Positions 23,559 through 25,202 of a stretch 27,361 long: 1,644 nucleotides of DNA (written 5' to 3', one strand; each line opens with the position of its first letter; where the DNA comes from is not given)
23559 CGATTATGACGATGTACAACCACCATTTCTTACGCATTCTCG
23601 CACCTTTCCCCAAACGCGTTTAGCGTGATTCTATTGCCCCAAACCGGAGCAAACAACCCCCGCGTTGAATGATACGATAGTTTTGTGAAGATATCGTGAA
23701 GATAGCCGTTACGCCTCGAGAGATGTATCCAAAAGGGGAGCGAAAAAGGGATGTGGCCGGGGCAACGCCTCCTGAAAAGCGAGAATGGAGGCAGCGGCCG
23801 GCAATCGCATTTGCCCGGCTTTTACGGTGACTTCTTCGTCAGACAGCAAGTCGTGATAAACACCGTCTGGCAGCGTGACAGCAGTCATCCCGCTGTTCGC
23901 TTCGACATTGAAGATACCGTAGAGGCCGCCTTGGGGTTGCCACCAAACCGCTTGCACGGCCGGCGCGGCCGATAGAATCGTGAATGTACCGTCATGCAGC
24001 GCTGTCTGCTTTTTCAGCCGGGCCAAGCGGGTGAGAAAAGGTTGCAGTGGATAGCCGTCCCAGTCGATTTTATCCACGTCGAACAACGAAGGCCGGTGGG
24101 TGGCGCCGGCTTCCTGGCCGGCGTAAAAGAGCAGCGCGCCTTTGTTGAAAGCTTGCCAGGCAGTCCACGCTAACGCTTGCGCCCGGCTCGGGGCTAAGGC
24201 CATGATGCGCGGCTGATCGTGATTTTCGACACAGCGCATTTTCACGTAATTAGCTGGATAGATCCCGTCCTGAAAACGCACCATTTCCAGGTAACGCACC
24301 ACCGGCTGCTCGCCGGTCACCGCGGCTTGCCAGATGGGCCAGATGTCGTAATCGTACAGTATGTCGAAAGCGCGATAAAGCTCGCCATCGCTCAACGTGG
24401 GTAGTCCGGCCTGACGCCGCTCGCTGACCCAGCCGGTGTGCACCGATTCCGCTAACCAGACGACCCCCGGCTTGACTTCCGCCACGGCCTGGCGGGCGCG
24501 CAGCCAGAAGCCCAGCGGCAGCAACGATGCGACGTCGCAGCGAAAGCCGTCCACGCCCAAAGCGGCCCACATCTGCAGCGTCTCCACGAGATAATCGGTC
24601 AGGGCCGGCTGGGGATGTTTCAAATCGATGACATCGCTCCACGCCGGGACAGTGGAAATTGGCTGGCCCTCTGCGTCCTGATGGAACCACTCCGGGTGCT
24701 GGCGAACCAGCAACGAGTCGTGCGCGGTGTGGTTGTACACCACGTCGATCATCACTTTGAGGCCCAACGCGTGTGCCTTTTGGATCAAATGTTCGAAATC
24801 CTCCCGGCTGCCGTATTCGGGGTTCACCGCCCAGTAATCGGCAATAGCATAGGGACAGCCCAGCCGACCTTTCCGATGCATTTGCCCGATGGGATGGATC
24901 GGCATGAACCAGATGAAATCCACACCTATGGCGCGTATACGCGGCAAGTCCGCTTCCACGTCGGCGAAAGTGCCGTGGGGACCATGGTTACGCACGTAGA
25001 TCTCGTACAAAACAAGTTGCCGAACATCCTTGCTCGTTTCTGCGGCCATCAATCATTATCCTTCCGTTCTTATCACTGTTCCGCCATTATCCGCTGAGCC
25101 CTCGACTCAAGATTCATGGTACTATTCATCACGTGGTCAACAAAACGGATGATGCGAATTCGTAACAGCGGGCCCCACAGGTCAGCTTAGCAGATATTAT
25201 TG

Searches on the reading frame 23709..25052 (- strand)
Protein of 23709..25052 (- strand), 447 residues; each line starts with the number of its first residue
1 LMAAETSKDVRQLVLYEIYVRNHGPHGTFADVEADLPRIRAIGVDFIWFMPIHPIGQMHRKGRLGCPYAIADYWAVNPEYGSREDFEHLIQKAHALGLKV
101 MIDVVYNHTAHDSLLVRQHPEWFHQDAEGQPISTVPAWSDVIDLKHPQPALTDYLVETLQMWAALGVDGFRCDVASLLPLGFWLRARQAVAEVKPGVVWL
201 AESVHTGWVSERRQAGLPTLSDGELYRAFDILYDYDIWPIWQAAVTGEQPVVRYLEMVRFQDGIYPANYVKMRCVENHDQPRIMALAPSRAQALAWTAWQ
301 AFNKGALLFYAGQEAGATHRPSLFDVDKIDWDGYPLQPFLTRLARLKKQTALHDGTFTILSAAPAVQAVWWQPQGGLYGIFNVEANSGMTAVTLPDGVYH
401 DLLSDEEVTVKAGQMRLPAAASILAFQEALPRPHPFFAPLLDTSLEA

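Call 63: search_protein_families(library=padloc, proteins=[window:23709-25052:-], max_evalue=0.001)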
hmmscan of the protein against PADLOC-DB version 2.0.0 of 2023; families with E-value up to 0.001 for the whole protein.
window:23709-25052:- (447 aa): 1 family
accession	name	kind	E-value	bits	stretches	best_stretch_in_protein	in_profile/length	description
PDLC01097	C3a214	-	1.9e-19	67.7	1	27-174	92-232/495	GlgB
